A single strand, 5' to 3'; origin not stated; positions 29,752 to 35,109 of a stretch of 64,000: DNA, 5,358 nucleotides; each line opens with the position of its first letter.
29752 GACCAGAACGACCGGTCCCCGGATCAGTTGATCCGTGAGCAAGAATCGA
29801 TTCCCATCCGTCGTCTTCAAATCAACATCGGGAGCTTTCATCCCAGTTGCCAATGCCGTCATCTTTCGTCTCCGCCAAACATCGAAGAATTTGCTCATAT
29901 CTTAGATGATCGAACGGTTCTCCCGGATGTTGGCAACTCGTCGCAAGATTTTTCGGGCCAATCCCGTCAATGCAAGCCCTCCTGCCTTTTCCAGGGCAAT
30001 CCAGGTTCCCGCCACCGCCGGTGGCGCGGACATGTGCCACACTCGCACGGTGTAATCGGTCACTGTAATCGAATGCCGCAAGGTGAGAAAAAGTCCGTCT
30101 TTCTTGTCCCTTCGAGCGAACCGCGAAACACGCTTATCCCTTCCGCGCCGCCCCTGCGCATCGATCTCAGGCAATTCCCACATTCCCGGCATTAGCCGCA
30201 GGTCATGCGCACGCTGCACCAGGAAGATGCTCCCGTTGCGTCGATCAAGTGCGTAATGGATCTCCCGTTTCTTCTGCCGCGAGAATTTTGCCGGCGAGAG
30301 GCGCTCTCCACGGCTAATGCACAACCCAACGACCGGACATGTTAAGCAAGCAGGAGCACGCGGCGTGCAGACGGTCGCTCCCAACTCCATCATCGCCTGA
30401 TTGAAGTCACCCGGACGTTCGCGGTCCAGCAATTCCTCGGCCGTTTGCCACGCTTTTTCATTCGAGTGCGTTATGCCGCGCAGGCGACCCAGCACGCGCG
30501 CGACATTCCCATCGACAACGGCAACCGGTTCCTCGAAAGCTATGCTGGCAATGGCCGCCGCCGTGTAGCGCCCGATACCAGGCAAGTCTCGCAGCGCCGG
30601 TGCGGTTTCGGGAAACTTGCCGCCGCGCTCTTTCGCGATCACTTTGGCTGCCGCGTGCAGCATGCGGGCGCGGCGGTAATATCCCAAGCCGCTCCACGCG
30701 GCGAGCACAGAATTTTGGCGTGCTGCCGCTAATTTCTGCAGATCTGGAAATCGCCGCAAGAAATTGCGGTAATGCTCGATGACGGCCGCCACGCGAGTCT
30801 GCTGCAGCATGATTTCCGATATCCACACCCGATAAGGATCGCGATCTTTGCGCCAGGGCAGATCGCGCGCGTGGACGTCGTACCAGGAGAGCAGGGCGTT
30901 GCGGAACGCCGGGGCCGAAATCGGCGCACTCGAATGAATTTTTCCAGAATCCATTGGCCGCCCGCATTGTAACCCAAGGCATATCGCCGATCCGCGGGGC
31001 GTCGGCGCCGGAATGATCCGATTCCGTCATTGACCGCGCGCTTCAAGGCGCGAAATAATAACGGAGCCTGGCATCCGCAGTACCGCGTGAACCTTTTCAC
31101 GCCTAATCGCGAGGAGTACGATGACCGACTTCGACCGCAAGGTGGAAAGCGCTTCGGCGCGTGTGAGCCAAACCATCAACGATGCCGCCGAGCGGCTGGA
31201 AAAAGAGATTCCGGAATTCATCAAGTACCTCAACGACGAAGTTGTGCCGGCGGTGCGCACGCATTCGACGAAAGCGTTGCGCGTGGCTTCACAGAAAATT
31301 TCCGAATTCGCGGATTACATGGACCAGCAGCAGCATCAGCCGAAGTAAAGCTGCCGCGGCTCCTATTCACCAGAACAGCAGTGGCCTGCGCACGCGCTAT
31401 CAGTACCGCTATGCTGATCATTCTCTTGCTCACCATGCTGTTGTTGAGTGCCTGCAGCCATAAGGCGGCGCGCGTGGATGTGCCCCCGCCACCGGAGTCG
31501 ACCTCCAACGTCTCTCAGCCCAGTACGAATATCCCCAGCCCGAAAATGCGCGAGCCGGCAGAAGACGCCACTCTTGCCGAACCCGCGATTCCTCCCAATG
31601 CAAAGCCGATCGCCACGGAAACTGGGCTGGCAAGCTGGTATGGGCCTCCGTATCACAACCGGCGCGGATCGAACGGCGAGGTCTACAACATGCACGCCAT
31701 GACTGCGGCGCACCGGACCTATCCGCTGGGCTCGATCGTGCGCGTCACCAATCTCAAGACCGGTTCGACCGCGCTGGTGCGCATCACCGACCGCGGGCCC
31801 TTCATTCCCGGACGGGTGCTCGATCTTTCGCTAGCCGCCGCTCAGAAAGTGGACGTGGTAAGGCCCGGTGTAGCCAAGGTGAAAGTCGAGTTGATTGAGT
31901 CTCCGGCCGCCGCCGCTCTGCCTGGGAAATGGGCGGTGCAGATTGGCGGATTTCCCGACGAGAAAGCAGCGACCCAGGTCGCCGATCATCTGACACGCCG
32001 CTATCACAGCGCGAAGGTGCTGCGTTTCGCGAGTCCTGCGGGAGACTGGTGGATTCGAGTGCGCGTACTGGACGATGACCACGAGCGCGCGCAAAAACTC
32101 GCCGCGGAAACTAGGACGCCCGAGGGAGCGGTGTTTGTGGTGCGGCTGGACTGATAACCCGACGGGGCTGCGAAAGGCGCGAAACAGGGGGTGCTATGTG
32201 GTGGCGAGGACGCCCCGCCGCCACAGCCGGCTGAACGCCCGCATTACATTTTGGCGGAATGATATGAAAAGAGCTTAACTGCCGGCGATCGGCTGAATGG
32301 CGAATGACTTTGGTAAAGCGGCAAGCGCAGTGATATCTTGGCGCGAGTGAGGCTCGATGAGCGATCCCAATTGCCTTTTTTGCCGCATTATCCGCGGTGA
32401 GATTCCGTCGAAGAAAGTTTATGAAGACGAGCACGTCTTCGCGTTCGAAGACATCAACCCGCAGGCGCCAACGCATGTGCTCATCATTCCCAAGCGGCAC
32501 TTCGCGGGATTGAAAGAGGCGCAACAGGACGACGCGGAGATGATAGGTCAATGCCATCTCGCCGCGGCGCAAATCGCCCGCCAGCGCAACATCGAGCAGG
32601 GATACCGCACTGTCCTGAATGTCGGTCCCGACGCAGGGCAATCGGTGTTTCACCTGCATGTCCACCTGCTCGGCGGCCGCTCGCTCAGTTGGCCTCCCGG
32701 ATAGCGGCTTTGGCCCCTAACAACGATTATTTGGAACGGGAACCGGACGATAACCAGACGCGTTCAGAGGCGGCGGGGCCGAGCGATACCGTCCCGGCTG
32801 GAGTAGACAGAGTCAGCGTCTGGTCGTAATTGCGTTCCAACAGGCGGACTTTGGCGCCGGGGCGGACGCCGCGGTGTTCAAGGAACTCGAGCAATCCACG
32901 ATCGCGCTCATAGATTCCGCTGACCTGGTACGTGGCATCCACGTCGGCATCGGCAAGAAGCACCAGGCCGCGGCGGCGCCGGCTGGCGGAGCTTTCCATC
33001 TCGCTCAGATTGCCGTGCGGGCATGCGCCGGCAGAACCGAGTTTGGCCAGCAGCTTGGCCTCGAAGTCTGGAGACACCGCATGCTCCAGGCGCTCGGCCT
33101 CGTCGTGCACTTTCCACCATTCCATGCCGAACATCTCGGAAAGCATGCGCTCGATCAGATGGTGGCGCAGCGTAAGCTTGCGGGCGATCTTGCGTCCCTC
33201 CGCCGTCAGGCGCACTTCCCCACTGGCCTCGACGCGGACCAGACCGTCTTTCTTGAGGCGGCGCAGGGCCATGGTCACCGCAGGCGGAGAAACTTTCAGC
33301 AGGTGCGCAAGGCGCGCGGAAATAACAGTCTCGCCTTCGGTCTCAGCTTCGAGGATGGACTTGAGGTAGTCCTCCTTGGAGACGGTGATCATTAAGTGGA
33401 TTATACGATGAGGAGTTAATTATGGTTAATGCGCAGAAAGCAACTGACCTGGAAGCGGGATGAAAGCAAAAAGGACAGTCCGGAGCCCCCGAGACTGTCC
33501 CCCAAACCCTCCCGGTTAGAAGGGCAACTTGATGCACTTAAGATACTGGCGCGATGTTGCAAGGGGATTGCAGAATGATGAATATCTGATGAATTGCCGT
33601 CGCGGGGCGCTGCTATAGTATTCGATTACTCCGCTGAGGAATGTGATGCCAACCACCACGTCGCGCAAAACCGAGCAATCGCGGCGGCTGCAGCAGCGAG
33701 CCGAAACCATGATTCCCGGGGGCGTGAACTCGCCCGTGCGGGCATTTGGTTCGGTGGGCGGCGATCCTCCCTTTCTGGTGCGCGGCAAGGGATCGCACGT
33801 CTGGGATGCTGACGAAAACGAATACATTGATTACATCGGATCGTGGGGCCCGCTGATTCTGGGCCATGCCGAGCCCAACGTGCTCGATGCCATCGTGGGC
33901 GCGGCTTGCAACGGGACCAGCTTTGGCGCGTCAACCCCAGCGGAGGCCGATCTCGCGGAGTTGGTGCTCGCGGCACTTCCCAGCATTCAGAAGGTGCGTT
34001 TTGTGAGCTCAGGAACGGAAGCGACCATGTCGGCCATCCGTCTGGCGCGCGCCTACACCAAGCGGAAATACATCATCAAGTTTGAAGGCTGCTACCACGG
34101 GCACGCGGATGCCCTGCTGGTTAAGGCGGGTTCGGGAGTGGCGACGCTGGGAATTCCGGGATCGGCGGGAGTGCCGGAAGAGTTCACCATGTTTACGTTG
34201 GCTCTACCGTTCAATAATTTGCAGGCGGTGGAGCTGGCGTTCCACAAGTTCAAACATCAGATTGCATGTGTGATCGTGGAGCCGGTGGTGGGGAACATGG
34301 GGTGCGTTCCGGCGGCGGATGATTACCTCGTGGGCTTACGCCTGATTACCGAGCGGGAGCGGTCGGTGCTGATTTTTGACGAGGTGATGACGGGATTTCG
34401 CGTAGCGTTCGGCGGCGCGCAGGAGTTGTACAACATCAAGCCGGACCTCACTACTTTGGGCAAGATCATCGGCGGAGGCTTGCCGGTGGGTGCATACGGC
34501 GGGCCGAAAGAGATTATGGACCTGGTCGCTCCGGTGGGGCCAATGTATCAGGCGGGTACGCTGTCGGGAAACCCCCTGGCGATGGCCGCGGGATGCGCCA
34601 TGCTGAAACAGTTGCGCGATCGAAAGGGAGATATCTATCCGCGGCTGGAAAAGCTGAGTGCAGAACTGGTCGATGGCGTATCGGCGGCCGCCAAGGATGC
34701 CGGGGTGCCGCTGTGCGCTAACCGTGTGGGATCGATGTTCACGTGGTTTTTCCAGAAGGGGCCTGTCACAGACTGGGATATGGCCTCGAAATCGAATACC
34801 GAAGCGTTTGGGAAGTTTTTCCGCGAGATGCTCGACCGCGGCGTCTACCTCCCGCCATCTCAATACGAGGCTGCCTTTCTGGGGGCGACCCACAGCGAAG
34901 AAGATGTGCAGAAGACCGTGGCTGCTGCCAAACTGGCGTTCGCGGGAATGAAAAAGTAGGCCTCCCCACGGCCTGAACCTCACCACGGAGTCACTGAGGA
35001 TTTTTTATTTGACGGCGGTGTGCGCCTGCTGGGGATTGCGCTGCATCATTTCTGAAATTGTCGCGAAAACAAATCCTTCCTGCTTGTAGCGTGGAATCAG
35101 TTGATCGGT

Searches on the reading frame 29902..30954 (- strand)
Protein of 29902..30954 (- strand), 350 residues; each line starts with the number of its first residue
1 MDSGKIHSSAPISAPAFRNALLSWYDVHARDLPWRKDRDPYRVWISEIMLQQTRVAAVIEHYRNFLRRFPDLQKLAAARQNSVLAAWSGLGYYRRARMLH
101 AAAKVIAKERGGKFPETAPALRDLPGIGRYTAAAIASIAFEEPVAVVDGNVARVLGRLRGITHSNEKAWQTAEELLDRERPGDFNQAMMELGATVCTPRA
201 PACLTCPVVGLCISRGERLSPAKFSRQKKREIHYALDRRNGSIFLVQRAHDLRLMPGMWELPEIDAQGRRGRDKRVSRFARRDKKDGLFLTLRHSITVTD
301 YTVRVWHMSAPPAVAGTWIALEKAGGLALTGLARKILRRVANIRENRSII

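Call 24: search_protein_families(library=pfam, proteins=[window:29902-30954:-], max_evalue=0.0001)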
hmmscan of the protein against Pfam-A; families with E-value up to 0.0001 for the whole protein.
window:29902-30954:- (350 aa): 3 families
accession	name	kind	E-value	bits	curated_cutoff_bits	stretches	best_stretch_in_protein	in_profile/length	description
PF00730.31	HhH-GPD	-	1.1e-21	77.6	26.2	1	45-175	1-105/108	HhH-GPD superfamily base excision DNA repair protein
PF14815.12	NUDIX_4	-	1.2e-05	25.5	35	1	238-338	6-112/113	NUDIX domain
PF00633.29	HHH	-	3.2e-05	24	24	1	111-138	3-30/30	Helix-hairpin-helix motif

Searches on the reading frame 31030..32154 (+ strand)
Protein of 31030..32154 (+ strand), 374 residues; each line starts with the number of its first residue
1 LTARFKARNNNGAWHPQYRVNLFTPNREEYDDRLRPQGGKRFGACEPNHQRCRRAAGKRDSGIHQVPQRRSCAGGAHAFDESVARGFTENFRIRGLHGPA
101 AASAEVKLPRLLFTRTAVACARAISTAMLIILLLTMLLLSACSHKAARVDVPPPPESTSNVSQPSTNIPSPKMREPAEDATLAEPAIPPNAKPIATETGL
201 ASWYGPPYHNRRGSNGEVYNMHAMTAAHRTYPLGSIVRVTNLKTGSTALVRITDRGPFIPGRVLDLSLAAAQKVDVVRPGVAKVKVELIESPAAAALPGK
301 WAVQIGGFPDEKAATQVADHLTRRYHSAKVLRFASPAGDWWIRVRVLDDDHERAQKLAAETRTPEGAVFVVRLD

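Call 24: search_protein_families(library=pfam, proteins=[window:31030-32154:+], max_evalue=0.0001)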
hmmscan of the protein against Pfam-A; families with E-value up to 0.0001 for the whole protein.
window:31030-32154:+ (374 aa): 2 families
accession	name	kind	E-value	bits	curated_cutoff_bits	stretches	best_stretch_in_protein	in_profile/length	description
PF03330.24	DPBB_1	-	2.9e-23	82.3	28.8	1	197-286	2-83/83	Lytic transglycolase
PF05036.18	SPOR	-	6.7e-06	26.8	21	1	298-360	2-63/76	SPOR domain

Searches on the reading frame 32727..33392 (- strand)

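Call 24: search_protein_families(library=pfam, proteins=[window:32727-33392:-], max_evalue=0.0001)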
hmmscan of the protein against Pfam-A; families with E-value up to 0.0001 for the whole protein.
window:32727-33392:- (221 aa): 4 families
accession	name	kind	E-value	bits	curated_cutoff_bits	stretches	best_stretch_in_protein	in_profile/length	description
PF02742.21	Fe_dep_repr_C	-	5.7e-22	77.9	27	1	63-128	1-66/70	Iron dependent repressor, metal binding and dimerisation domain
PF01325.25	Fe_dep_repress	-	1.6e-12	47.8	26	1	1-56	1-56/60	Iron dependent repressor, N-terminal DNA binding domain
PF04023.20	FeoA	-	8.2e-07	29.4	23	1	145-214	2-72/74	FeoA domain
PF12802.13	MarR_2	-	9.3e-05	23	27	0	21-59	20-57/61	MarR family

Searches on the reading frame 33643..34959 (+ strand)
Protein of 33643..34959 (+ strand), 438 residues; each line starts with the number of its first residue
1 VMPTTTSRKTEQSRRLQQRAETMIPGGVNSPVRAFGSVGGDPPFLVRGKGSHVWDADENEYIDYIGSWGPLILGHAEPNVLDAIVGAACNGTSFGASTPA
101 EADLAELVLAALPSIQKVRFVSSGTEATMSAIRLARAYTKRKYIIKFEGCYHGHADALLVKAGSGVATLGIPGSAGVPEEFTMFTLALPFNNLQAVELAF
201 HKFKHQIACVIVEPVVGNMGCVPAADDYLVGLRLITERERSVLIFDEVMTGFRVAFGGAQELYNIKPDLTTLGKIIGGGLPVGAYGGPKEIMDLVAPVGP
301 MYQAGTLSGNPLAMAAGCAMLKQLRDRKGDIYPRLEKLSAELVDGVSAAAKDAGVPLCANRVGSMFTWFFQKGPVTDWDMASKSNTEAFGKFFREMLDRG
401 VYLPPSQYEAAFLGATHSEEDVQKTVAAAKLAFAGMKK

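Call 23: search_protein_families(library=pfam, proteins=[window:33643-34959:+], max_evalue=0.0001)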
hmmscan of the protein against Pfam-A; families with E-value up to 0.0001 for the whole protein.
window:33643-34959:+ (438 aa): 1 family
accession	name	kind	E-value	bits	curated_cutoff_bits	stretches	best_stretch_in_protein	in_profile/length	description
PF00202.27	Aminotran_3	-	3.6e-66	223.9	30.5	1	44-403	12-371/403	Aminotransferase class-III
